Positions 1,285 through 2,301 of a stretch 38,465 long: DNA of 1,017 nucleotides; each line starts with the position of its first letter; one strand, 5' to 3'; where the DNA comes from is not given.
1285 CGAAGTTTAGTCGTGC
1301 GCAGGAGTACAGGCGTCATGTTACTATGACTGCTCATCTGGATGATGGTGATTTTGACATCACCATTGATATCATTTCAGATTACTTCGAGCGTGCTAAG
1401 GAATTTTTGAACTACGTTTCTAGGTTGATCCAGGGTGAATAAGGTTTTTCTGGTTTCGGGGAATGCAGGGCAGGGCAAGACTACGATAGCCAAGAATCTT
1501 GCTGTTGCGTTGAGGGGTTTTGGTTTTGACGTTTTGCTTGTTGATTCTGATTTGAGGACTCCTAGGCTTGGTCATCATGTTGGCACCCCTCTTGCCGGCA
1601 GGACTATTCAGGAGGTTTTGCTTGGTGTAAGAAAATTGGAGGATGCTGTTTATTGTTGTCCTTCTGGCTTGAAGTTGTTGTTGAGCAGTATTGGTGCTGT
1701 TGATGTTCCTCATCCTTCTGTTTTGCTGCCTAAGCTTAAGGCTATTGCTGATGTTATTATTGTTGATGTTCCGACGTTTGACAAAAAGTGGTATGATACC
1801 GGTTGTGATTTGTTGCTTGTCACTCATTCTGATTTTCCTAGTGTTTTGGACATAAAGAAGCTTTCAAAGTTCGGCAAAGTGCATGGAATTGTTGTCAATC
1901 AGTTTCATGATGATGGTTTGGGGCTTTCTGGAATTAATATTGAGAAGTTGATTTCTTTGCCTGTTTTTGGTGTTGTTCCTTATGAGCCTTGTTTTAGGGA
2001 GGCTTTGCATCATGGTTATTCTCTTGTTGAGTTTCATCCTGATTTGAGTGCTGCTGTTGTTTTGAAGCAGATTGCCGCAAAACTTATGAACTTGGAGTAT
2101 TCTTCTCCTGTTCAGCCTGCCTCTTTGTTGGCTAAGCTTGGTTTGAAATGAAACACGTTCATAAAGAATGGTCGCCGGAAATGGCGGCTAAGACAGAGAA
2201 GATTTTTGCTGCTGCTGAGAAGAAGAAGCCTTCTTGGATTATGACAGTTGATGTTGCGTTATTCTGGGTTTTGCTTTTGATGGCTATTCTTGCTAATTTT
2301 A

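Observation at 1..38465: Strong strand asymmetry: genes on the two strands use mirror-image codon dialects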

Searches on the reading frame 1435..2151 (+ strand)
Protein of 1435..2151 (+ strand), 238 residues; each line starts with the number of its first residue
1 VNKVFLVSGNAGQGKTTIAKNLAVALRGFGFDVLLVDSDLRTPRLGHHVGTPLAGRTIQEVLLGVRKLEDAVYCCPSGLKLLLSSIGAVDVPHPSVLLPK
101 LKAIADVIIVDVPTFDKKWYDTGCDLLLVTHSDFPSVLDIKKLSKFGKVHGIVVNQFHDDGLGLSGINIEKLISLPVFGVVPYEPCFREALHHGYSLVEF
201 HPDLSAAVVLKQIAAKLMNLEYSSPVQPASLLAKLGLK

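Call 9: find_encoding_contigs(protein=window:1435-2151:+, flank=10000, max_places=5)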
Protein window:1435-2151:+ (238 aa): 20 contigs read that carry it; 5 places shown.
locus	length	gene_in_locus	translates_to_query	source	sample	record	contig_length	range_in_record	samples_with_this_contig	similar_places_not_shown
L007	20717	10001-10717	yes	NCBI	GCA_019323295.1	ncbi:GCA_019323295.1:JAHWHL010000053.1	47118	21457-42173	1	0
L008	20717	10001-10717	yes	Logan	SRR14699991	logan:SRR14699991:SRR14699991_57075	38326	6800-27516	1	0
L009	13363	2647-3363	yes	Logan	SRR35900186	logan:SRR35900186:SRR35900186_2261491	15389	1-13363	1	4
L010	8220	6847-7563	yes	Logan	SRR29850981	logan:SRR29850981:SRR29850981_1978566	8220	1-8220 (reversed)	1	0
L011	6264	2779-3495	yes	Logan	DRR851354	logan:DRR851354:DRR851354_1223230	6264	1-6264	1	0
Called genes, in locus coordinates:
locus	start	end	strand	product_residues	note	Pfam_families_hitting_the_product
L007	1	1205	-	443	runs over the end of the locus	PF00753:Lactamase_B, PF12706:Lactamase_B_2, PF22505:RNase_J_b_CASP, PF07521:RMMBL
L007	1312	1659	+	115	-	-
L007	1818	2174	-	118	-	-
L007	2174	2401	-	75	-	-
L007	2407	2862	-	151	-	-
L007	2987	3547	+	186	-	PF27325:MJ0538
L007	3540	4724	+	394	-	PF04079:SMC_ScpB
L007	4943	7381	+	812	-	PF00521:DNA_topoisoIV, PF03989:DNA_gyraseA_C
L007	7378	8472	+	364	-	PF01170:UPF0020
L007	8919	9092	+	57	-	PF03911:Sec61_beta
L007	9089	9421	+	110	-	PF01849:NAC, PF19026:UBA_HYPK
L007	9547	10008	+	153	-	-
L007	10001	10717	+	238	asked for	PF01656:CbiA, PF10609:ParA (weak)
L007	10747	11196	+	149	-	-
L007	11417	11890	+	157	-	PF00416:Ribosomal_S13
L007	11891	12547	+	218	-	PF01479:S4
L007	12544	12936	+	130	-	PF00411:Ribosomal_S11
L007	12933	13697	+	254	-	PF01193:RNA_pol_L, PF01000:RNA_pol_A_bac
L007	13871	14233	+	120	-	PF17135:Ribosomal_L18, PF00828:Ribosomal_L27A (weak)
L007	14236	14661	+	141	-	PF00572:Ribosomal_L13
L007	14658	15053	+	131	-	PF00380:Ribosomal_S9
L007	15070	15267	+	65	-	PF01194:RNA_pol_N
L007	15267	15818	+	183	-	PF04252:SFM1-like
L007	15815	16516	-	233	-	PF14528:LAGLIDADG_3 (weak)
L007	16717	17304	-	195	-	-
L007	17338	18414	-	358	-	PF04406:TP6A_N, PF20768:Topo_VI_alpha, PF21180:TOP6A-Spo11_Toprim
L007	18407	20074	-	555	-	PF02518:HATPase_c, PF13589:HATPase_c_3, PF09239:Topo-VIb_trans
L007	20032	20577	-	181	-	PF00013:KH_1, PF22675:KH-I_KHDC4-BBP (faint), PF21800:KH_KRR1_2nd, PF22891:KH_PNO1_2nd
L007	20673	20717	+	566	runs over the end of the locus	PF02511:Thy1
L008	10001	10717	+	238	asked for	PF01656:CbiA, PF10609:ParA (weak)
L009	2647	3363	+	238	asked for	PF01656:CbiA, PF10609:ParA (weak)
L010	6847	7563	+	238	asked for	PF01656:CbiA, PF10609:ParA (weak)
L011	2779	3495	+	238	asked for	PF01656:CbiA, PF10609:ParA (weak)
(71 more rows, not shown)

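Call 42: find_related_loci(query=L007:4943-7381:+, collection=metagenome_contigs, flank=10000)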
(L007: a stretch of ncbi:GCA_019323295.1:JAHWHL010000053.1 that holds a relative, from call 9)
Query L007:4943-7381:+ (812 aa) in metagenome_contigs; peptide patterns used: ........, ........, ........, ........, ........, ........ (x = any residue, [..] = any of these).
600 stretches matched a pattern (row limit reached: there are more); 320 encode a relative of the query (tblastn E <= 1e-3); the best 80 are kept; 80 distinct loci.
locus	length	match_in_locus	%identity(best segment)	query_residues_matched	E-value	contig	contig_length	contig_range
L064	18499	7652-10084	85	1-811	0e+0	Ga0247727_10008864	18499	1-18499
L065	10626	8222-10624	80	4-804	0e+0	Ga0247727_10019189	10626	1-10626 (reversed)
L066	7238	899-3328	68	4-812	0e+0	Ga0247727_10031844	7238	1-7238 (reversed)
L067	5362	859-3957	75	8-812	0e+0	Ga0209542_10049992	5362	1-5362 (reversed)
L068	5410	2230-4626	67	11-811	0e+0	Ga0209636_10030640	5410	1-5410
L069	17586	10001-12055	75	128-812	0e+0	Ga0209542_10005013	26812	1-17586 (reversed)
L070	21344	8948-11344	63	12-812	0e+0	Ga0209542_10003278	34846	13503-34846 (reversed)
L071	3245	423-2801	62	10-808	0e+0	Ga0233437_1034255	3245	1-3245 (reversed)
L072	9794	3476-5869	62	12-808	0e+0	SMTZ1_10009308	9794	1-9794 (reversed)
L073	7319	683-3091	58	11-812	0e+0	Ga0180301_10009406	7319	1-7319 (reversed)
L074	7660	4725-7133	59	11-812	0e+0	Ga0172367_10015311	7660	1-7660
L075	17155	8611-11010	61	11-812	0e+0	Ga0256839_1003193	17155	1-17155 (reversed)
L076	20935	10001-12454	60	1-812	0e+0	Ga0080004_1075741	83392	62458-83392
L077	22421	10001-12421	57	10-812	0e+0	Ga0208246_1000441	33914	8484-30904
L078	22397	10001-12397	58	11-808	0e+0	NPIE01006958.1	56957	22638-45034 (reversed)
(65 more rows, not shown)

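Call 60: find_homologous_proteins(query=L007:3-1205:-, max_evalue=1e-40)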
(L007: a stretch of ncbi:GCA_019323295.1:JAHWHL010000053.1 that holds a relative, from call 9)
Query L007:3-1205:- (401 aa): 3569 proteins with E <= 1e-40 among 8000 candidates; the best 120 are listed.
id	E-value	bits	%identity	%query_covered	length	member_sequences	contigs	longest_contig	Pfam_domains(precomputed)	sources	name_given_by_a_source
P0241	3.3e-264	894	100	100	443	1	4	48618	PF12706.14,PF22505.2,PF07521.18,PF00753.34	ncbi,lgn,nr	ncbi:RNase J family beta-CASP ribonuclease [Candidatus Woesearchaeota archaeon]|nr:RNase J family be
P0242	1.4e-224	764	83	100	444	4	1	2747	PF12706.14,PF22505.2,PF07521.18,PF00753.34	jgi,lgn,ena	-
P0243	9.9e-224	761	83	100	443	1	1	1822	PF12706.14,PF22505.2,PF07521.18,PF00753.34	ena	-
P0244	8.0e-223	758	81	100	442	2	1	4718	PF12706.14,PF22505.2,PF07521.18,PF00753.34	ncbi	-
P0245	8.4e-223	758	81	100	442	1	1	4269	PF12706.14,PF22505.2,PF07521.18,PF00753.34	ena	-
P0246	2.2e-218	743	79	100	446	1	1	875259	PF12706.14,PF22505.2,PF07521.18,PF00753.34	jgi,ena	-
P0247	1.2e-217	741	79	100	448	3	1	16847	PF12706.14,PF22505.2,PF07521.18,PF00753.34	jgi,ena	-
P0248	2.7e-217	739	80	100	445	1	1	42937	PF12706.14,PF22505.2,PF07521.18,PF00753.34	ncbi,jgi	-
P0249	1.8e-215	733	78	100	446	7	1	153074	PF12706.14,PF22505.2,PF07521.18,PF00753.34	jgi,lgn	jgi:ribonuclease J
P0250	7.3e-214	728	78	100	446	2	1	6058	PF12706.14,PF22505.2,PF07521.18,PF00753.34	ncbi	-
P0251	1.4e-213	727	78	100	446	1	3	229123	PF12706.14,PF22505.2,PF07521.18,PF00753.34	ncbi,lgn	-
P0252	2.0e-212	723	77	100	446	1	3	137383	PF12706.14,PF22505.2,PF07521.18,PF00753.34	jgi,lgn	jgi:ribonuclease J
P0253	2.4e-212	723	77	100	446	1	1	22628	PF12706.14,PF22505.2,PF07521.18,PF00753.34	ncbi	-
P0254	1.5e-211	721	77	100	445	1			PF12706.14,PF22505.2,PF07521.18,PF00753.34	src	-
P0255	8.9e-211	718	77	100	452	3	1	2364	PF12706.14,PF22505.2,PF07521.18,PF00753.34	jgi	-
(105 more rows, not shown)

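Call 61: find_encoding_contigs(protein=P0251, flank=10000, max_places=3)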
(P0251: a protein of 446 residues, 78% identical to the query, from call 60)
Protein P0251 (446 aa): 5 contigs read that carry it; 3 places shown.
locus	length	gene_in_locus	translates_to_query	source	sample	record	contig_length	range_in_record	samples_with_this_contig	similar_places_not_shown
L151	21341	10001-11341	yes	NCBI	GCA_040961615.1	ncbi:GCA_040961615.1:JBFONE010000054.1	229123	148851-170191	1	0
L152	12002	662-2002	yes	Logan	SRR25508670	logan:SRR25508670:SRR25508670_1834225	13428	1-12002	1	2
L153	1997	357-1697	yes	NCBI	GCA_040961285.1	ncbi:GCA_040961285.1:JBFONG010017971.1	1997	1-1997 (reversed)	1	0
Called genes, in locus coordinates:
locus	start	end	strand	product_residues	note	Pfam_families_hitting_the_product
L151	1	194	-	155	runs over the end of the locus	-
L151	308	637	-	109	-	PF19026:UBA_HYPK (faint), PF01849:NAC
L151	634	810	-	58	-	PF03911:Sec61_beta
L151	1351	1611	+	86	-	-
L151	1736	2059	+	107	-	-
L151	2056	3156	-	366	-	PF01170:UPF0020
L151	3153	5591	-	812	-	PF00521:DNA_topoisoIV, PF03989:DNA_gyraseA_C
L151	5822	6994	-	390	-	PF04079:SMC_ScpB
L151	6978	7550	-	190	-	PF27325:MJ0538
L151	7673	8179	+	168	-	-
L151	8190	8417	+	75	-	-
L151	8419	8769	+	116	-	-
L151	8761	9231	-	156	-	PF00293:NUDIX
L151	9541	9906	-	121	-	-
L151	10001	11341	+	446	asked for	PF00753:Lactamase_B (weak), PF12706:Lactamase_B_2, PF22505:RNase_J_b_CASP, PF07521:RMMBL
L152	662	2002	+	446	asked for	PF00753:Lactamase_B (weak), PF12706:Lactamase_B_2, PF22505:RNase_J_b_CASP, PF07521:RMMBL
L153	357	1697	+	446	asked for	PF00753:Lactamase_B (weak), PF12706:Lactamase_B_2, PF22505:RNase_J_b_CASP, PF07521:RMMBL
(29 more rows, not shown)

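Call 65: find_encoding_contigs(protein=P0246, flank=10000, max_places=2)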
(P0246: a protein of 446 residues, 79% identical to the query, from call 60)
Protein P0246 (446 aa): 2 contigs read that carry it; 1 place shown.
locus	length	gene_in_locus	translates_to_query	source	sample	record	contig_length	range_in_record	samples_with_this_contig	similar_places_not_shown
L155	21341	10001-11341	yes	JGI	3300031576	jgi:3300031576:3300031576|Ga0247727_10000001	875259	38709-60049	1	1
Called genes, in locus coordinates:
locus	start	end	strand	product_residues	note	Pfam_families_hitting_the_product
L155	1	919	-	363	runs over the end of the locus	PF01170:UPF0020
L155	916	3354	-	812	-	PF00521:DNA_topoisoIV, PF03989:DNA_gyraseA_C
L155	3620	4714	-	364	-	PF04079:SMC_ScpB, PF22665:WHD_DUF6293 (faint)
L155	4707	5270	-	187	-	PF27325:MJ0538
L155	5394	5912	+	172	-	-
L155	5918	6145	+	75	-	-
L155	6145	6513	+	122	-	-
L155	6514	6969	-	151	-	PF00293:NUDIX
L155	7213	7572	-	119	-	-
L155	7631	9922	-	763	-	-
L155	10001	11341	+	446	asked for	PF00753:Lactamase_B, PF12706:Lactamase_B_2, PF22505:RNase_J_b_CASP, PF07521:RMMBL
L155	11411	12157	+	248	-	PF00705:PCNA_N, PF04139:Rad9, PF02144:Rad1 (weak), PF02747:PCNA_C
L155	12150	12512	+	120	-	-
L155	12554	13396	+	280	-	PF01040:UbiA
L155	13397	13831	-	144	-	-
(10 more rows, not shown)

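Call 66: find_encoding_contigs(protein=P0241, flank=10000, max_places=4)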
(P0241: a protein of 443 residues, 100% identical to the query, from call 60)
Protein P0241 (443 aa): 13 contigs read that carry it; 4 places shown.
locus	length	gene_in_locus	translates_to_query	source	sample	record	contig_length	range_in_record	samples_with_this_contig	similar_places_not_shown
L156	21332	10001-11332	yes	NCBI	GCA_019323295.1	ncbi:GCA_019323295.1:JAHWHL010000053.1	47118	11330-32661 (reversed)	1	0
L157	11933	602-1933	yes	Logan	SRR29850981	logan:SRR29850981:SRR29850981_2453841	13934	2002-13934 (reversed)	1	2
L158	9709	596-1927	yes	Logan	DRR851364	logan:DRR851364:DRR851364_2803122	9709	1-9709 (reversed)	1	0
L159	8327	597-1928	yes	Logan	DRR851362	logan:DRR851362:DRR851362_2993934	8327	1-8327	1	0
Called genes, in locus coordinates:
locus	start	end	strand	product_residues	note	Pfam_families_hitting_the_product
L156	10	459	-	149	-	-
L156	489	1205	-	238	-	PF01656:CbiA, PF10609:ParA (weak)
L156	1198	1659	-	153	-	-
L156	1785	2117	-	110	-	PF01849:NAC, PF19026:UBA_HYPK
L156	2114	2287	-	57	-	PF03911:Sec61_beta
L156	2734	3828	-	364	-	PF01170:UPF0020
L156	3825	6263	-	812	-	PF00521:DNA_topoisoIV, PF03989:DNA_gyraseA_C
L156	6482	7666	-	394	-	PF04079:SMC_ScpB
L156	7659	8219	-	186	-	PF27325:MJ0538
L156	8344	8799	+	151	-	-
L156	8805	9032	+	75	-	-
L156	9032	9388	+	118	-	-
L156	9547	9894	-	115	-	-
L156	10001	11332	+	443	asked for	PF00753:Lactamase_B, PF12706:Lactamase_B_2, PF22505:RNase_J_b_CASP, PF07521:RMMBL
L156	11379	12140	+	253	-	PF00705:PCNA_N, PF02144:Rad1 (faint), PF04139:Rad9 (weak), PF02747:PCNA_C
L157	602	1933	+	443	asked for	PF00753:Lactamase_B, PF12706:Lactamase_B_2, PF22505:RNase_J_b_CASP, PF07521:RMMBL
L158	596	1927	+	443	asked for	PF00753:Lactamase_B, PF12706:Lactamase_B_2, PF22505:RNase_J_b_CASP, PF07521:RMMBL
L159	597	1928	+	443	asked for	PF00753:Lactamase_B, PF12706:Lactamase_B_2, PF22505:RNase_J_b_CASP, PF07521:RMMBL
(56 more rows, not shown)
